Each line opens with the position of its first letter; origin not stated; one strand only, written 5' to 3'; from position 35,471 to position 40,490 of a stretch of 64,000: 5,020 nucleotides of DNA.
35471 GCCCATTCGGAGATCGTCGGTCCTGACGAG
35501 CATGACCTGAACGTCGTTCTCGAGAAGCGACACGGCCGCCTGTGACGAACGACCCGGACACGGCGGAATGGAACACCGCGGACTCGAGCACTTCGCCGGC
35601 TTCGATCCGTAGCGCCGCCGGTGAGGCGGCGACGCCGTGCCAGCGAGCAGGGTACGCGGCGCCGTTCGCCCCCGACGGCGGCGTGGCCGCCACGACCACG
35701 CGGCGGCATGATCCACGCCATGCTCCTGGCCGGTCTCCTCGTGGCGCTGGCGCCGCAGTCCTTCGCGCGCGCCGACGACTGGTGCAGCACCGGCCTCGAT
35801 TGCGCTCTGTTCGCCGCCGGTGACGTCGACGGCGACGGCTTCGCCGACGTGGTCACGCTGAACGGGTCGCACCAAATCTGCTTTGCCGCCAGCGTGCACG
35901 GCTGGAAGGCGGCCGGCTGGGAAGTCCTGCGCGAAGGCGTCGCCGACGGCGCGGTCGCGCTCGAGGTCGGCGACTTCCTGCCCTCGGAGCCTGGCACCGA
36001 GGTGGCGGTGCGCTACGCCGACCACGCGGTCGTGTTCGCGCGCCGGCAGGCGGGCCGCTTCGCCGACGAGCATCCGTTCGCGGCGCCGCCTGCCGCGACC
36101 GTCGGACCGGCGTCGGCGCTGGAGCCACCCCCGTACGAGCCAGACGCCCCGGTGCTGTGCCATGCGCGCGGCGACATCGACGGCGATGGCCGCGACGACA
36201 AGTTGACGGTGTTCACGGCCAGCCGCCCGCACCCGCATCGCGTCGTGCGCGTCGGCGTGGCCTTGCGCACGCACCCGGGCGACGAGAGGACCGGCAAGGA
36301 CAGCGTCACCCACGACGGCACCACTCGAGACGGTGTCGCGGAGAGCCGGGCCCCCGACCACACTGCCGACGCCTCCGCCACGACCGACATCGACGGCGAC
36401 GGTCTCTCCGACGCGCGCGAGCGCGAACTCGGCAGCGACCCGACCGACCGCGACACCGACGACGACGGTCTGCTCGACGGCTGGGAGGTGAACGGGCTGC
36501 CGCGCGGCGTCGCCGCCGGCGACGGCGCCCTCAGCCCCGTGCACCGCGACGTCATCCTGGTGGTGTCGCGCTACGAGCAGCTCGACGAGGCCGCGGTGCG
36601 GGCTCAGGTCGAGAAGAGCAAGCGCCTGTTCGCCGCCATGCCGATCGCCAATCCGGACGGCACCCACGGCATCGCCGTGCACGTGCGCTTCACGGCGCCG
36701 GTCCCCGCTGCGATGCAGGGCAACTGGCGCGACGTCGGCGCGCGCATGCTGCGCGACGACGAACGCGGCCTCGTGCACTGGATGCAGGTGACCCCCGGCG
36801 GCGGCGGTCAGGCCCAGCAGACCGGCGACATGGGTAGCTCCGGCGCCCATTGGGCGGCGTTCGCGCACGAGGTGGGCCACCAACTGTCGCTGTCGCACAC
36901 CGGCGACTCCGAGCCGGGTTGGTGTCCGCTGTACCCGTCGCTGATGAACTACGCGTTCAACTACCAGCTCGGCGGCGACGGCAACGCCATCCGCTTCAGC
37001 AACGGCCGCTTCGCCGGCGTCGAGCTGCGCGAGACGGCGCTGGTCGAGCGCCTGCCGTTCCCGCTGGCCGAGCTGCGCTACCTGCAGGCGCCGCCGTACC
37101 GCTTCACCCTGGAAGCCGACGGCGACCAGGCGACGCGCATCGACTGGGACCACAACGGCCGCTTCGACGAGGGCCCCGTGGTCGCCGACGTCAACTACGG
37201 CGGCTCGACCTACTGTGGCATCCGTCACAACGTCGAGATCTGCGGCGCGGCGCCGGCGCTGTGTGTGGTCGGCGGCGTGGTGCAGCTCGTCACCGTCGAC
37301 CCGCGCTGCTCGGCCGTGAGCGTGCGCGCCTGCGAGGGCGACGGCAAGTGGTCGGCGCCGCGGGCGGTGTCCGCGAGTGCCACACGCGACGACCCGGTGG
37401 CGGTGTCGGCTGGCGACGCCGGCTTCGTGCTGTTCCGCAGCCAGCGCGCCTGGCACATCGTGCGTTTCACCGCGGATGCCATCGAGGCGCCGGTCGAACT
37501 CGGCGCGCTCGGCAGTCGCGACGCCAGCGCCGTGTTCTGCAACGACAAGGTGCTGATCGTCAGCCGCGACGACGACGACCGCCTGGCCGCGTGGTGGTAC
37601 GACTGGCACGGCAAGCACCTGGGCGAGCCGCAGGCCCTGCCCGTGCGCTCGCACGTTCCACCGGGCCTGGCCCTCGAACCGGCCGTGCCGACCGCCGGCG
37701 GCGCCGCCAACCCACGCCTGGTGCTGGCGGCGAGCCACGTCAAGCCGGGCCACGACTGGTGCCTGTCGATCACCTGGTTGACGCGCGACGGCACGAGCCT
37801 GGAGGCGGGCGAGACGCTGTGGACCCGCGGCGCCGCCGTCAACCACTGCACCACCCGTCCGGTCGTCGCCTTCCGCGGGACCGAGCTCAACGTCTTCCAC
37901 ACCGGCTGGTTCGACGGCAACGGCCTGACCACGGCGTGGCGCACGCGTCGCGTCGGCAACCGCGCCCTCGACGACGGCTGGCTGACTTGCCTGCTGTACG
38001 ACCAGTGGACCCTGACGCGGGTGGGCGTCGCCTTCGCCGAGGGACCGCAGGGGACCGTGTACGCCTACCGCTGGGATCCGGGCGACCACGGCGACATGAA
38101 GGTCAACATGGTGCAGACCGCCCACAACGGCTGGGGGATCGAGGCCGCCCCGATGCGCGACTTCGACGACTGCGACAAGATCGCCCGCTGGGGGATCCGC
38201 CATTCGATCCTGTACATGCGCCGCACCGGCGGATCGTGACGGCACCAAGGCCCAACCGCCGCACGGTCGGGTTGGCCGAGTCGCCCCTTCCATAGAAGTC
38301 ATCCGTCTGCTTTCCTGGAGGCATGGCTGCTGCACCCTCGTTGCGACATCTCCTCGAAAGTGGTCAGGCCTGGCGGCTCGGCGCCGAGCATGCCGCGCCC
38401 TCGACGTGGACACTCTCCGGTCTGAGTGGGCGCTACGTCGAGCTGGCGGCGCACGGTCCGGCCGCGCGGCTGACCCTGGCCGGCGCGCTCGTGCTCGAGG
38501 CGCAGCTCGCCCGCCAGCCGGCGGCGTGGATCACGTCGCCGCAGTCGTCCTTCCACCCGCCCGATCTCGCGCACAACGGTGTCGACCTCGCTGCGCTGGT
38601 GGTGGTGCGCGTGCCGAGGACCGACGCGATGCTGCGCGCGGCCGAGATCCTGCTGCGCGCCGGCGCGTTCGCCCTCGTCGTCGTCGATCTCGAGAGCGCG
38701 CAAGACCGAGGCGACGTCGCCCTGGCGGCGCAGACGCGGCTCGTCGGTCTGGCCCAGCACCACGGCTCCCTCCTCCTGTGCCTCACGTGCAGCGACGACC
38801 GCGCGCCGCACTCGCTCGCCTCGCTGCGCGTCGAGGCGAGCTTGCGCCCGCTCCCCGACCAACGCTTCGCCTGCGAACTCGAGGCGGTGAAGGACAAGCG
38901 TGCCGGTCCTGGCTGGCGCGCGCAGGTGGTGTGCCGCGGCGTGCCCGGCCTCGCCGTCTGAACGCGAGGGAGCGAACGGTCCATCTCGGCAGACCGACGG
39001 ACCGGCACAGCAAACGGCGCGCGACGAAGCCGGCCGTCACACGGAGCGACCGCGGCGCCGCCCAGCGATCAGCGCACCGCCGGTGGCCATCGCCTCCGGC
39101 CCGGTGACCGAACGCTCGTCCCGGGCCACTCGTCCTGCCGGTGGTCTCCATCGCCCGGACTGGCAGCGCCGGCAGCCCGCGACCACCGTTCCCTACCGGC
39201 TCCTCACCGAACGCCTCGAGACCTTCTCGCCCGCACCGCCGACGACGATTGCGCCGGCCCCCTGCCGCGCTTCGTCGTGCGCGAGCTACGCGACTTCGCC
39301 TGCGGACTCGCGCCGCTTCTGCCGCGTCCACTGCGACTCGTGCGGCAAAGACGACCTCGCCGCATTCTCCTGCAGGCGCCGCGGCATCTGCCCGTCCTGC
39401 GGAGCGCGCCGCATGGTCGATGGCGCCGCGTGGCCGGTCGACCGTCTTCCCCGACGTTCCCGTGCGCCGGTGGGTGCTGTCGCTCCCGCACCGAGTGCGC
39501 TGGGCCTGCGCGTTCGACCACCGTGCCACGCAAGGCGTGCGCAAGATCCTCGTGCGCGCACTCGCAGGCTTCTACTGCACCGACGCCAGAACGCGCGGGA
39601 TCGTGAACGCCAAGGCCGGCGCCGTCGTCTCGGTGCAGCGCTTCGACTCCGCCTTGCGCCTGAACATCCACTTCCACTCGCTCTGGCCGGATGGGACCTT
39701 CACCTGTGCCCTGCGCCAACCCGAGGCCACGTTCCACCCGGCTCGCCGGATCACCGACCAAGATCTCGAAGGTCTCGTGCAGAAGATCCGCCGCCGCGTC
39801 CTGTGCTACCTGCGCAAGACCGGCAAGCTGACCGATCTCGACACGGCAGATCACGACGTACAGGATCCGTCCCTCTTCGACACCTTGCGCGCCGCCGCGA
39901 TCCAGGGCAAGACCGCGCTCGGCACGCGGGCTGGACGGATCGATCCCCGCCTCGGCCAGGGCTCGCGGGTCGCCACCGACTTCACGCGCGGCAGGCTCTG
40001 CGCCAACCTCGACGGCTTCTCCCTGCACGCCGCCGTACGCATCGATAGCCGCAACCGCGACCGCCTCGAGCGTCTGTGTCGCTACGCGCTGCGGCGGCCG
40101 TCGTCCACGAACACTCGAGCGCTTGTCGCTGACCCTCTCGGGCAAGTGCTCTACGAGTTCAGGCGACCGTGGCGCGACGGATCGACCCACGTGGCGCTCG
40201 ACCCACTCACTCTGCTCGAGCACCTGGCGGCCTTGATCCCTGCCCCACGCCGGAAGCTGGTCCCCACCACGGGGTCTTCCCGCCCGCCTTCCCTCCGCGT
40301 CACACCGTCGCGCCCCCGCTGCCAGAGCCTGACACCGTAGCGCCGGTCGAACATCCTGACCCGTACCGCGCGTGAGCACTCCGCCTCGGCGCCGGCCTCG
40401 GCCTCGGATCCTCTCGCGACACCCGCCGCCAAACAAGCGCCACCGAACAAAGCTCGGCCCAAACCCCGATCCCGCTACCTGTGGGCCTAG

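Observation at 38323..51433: IS91-family copies carry different lengths of the same upstream gene (imuA), a signature of one-ended rolling-circle transposition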

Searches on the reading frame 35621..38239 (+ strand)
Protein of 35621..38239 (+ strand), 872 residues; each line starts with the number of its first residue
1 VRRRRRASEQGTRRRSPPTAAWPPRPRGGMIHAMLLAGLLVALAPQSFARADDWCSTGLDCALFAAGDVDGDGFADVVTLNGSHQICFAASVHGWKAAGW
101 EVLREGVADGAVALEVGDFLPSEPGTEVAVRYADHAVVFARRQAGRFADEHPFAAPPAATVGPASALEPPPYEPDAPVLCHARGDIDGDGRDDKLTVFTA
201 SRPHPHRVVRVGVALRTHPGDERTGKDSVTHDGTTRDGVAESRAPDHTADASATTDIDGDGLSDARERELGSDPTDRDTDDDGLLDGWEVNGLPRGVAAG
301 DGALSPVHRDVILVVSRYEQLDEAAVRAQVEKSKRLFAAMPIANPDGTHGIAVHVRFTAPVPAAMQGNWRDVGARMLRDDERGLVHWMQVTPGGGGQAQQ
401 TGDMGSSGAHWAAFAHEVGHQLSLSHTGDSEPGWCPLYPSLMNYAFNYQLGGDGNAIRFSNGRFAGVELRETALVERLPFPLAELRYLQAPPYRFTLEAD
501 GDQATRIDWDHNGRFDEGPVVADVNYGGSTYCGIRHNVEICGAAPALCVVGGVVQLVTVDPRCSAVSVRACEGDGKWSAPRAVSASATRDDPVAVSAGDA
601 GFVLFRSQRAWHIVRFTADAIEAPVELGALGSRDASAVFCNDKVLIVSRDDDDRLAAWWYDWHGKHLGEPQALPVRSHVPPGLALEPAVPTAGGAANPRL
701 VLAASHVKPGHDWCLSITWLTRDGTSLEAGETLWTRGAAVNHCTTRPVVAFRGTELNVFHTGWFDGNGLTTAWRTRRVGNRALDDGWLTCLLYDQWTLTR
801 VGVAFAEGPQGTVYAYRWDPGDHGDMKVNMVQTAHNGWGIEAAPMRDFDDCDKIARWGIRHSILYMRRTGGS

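Call 7: search_protein_families(library=ncbifam, proteins=[window:35621-38239:+], max_evalue=0.01)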
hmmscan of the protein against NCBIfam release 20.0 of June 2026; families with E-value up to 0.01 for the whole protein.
window:35621-38239:+ (872 aa): 1 family
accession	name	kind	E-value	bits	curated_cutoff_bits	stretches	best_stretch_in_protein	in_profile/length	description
NF033765.2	gliding_CglD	equivalog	0.0071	14.1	400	0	223-290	236-300/1124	adventurous gliding motility lipoprotein CglD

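Call 66: search_protein_families(library=pfam, proteins=[window:35621-38239:+], max_evalue=0.05)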
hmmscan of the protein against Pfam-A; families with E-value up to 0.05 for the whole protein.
window:35621-38239:+ (872 aa): 5 families
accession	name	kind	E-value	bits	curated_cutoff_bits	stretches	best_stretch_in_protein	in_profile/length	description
PF18884.5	TSP3_bac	-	3e-06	27.4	25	1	256-276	1-21/22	Bacterial TSP3 repeat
PF13688.12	Reprolysin_5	-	1.6e-05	25.7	27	1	385-446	110-188/196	Metallo-peptidase family M12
PF01839.29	FG-GAP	-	0.00023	21.4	22.1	1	65-79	6-20/37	FG-GAP repeat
PF13582.12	Reprolysin_3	-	0.0011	19.9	22.4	1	394-427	90-123/123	Metallo-peptidase family M12B Reprolysin-like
PF13583.11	Reprolysin_4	-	0.0032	17.6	22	1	396-430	121-155/203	Metallo-peptidase family M12B Reprolysin-like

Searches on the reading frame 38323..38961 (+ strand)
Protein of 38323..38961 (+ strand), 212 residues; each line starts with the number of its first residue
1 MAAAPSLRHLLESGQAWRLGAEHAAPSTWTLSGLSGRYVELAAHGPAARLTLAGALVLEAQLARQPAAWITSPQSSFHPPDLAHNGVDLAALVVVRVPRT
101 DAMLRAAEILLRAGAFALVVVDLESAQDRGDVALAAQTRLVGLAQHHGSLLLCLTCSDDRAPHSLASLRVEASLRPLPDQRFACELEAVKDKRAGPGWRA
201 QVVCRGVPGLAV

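Call 5: search_protein_families(library=pfam, proteins=[window:38323-38961:+], max_evalue=0.01)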
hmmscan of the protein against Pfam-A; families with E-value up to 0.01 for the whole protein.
window:38323-38961:+ (212 aa): 1 family
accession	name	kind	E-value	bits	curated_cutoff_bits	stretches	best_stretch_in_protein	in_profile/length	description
PF00154.27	RecA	-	0.00028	20.9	27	1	35-124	51-139/262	recA bacterial DNA recombination protein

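Call 7: search_protein_families(library=ncbifam, proteins=[window:38323-38961:+], max_evalue=0.01)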
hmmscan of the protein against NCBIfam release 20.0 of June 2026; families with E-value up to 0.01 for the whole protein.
window:38323-38961:+ (212 aa): 3 families
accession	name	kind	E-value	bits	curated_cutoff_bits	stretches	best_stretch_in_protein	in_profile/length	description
NF033429.2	ImuA_translesion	equivalog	3.7e-09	36.8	150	1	47-175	47-168/181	translesion DNA synthesis-associated protein ImuA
NF007072.0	PRK09519.1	equivalog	0.00011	20.7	1024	1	35-126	59-149/790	intein-containing recombinase RecA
TIGR02012.1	tigrfam_recA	equivalog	0.00014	21.3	325.3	1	35-123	54-141/321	recombinase RecA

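Call 14: find_homologous_proteins(query=window:38323-38958:+, max_evalue=0.001)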
Query window:38323-38958:+ (212 aa): 491 proteins with E <= 0.001 among 8000 candidates; the best 120 are listed.
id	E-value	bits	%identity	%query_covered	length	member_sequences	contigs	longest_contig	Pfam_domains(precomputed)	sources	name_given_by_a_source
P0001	1.9e-130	451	100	100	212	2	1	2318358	-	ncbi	ncbi:MAG: recombinase A [Planctomycetota bacterium]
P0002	6.7e-113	393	88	100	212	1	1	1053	-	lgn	-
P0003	1.8e-91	323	74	98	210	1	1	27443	-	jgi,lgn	-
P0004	4.9e-91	322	73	98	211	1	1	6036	-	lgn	-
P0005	6.1e-91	322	73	99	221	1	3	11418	-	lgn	-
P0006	3.6e-77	277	68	98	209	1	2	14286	-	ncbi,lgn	-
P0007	2.8e-73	264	66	98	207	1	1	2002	-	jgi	jgi:recombination protein RecA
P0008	5.0e-72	260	66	95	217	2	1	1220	-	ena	-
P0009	2.3e-70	254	64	98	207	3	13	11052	-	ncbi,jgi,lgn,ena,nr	ncbi:MAG TPA: recombinase A [Planctomycetota bacterium]|nr:recombinase A [Planctomycetota bacterium]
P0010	5.8e-70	253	65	97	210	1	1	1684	PF00154.28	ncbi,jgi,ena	jgi:recombination protein RecA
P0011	2.0e-69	251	64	98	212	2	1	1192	-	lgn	-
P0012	7.8e-69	249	64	95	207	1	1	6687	-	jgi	jgi:recombination protein RecA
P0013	1.6e-68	248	63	98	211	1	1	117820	-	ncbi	-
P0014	1.6e-67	245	63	98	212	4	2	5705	-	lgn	-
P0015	1.9e-61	225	59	98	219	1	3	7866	-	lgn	-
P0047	6.0e-41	158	48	89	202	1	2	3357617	PF00154.28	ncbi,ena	-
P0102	2.8e-39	153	48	97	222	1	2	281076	-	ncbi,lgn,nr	ncbi:MAG: recombinase A [Planctomycetes bacterium]|nr:recombinase A [Planctomycetota bacterium] MBI3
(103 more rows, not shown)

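Call 18: find_encoding_contigs(protein=P0001, flank=10000, max_places=5)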
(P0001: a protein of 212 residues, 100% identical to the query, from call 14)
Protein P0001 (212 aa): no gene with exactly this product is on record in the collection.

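Call 22: find_encoding_contigs(protein=P0003, flank=8000, max_places=3)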
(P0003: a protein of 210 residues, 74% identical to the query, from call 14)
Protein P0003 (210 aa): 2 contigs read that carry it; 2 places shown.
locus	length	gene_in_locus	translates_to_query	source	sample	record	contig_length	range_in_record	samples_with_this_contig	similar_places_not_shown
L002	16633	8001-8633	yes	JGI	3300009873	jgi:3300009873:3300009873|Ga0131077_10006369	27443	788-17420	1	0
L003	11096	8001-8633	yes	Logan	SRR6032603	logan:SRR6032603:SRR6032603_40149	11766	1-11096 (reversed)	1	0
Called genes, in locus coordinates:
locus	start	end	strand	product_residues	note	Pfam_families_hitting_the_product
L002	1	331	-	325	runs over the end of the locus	PF13527:Acetyltransf_9 (weak)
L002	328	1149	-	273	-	PF13489:Methyltransf_23, PF13847:Methyltransf_31 (weak), PF08241:Methyltransf_11, PF08242:Methyltransf_12, PF13649:Methyltransf_25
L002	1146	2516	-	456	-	-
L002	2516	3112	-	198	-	-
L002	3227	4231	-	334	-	PF04055:Radical_SAM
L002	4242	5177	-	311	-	PF01040:UbiA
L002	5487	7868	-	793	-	PF13715:CarbopepD_reg_2 (faint), PF13620:CarboxypepD_reg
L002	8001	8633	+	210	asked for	-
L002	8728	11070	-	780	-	PF03150:CCP_MauG (faint)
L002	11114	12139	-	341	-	-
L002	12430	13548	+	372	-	PF07617:DUF1579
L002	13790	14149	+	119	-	-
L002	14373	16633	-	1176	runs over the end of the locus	PF25778:DUF7948, PF06739:SBBP (faint)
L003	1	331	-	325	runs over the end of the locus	PF13527:Acetyltransf_9 (weak)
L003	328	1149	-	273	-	PF13489:Methyltransf_23, PF13847:Methyltransf_31 (weak), PF08241:Methyltransf_11, PF08242:Methyltransf_12, PF13649:Methyltransf_25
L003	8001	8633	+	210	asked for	-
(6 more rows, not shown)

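Call 23: find_encoding_contigs(protein=P0013, flank=8000, max_places=3)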
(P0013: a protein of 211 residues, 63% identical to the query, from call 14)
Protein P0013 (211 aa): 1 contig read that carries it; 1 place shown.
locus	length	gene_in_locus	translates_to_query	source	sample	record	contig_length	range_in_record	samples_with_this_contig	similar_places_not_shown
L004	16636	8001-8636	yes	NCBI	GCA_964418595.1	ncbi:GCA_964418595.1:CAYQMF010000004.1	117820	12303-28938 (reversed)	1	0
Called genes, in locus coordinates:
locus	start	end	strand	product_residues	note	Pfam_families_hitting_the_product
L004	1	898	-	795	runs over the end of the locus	-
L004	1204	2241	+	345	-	PF13578:Methyltransf_24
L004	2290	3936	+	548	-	PF13476:AAA_23 (faint), PF13555:AAA_29 (faint), PF00005:ABC_tran, PF02463:SMC_N (faint), PF13401:AAA_22 (faint), PF13604:AAA_30 (faint), PF00005:ABC_tran, PF13304:AAA_21 (weak)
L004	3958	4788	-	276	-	PF01839:FG-GAP (faint), PF13517:FG-GAP_3, PF14783:BBS2_Mid (faint), PF13517:FG-GAP_3 (weak)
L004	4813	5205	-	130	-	-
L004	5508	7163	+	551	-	PF00144:Beta-lactamase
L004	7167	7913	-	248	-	PF00300:His_Phos_1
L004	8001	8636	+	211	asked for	-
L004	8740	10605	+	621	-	PF13205:Big_5, PF01839:FG-GAP (faint), PF13517:FG-GAP_3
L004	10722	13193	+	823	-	-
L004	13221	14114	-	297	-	-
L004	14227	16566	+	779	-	-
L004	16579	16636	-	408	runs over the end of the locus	PF06792:UPF0261, PF23189:UPF0261_C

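Call 24: find_encoding_contigs(protein=P0102, flank=8000, max_places=2)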
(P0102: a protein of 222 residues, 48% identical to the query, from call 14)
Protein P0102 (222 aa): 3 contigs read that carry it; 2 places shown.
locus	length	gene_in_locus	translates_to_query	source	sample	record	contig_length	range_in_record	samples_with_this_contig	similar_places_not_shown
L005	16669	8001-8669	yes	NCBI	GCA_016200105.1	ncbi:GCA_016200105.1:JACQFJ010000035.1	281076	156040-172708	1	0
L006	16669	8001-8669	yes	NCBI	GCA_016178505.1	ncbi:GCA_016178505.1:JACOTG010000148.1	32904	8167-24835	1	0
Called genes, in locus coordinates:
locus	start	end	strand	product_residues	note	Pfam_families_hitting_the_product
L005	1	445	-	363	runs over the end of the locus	PF03462:PCRF, PF00472:RF-1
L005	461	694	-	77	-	PF01197:Ribosomal_L31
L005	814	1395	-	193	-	PF02643:DUF192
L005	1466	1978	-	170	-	PF02643:DUF192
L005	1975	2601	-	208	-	PF02545:Maf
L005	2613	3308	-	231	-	-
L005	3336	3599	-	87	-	PF00886:Ribosomal_S16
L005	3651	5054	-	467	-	PF02881:SRP54_N, PF00448:SRP54, PF01656:CbiA, PF13401:AAA_22 (weak), PF02978:SRP_SPB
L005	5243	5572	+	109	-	-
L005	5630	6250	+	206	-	PF12840:HTH_20, PF13412:HTH_24 (faint)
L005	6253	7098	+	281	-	PF10604:Polyketide_cyc2, PF08327:AHSA1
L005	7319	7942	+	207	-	PF01726:LexA_DNA_bind, PF00717:Peptidase_S24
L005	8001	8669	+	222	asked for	-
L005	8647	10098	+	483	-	PF00817:IMS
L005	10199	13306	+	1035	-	PF02811:PHP, PF07733:DNA_pol3_alpha, PF17657:DNA_pol3_finger, PF14579:HHH_6, PF01336:tRNA_anti-codon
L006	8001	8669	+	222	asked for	-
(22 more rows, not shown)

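Call 25: find_encoding_contigs(protein=P0047, flank=8000, max_places=2)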
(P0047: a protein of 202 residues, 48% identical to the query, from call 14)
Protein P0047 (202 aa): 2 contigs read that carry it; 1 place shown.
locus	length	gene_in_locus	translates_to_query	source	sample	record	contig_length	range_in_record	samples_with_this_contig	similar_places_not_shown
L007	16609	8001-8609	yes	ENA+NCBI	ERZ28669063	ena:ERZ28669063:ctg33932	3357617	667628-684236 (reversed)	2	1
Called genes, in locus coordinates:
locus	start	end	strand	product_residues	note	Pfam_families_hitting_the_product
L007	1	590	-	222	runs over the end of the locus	PF03070:TENA_THI-4, PF14518:Haem_oxygenas_2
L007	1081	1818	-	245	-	-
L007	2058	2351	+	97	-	-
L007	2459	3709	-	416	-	PF00999:Na_H_Exchanger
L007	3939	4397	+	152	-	-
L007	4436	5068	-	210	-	PF08334:T2SSG (faint)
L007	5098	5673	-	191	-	PF04011:LemA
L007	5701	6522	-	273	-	PF04536:TPM_phosphatase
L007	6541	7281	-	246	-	-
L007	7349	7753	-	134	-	PF01641:SelR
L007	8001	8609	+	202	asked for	PF00154:RecA_N (weak)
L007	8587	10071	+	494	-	PF00817:IMS (weak)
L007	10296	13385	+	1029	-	PF02811:PHP, PF07733:DNA_pol3_alpha, PF17657:DNA_pol3_finger, PF14579:HHH_6, PF01336:tRNA_anti-codon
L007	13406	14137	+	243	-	PF13495:Phage_int_SAM_4, PF00589:Phage_integrase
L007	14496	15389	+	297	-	PF01551:Peptidase_M23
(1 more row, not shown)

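Call 38: find_encoding_contigs(protein=P0002, flank=5000, max_places=5)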
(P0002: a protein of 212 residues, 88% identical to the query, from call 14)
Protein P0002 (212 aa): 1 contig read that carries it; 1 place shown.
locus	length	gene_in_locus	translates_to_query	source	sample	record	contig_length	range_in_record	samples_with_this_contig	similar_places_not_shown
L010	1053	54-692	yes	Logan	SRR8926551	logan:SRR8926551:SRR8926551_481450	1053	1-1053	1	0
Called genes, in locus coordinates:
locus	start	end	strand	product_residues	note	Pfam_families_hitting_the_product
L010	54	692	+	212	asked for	-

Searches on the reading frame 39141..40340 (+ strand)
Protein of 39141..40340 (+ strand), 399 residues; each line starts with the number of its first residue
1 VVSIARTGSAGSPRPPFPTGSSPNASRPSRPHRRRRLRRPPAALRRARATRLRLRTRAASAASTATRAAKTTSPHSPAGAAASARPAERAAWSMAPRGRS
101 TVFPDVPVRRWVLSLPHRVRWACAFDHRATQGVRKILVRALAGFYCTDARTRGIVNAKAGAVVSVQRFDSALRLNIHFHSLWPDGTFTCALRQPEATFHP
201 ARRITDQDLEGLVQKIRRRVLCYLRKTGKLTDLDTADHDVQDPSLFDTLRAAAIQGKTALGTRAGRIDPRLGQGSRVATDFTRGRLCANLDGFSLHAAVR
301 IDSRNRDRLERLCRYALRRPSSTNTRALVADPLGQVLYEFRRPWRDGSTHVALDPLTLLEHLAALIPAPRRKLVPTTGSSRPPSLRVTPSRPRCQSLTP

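Call 5: search_protein_families(library=pfam, proteins=[window:39141-40340:+], max_evalue=0.01)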
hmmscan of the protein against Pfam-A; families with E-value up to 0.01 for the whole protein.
window:39141-40340:+ (399 aa): 1 family
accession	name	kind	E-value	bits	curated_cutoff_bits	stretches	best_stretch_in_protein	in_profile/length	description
PF04986.18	Y2_Tnp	-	6.4e-14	52.8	20.9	1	160-375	1-171/183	Putative transposase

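Call 7: search_protein_families(library=ncbifam, proteins=[window:39141-40340:+], max_evalue=0.01)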
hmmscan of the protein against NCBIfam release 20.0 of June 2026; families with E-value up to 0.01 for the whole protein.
window:39141-40340:+ (399 aa): 1 family
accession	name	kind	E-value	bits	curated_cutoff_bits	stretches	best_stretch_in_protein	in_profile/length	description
NF052416.1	ISCR_clade_Ia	exception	4e-45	154.3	925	1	100-379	120-399/509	ISCR element clade Ia family transposase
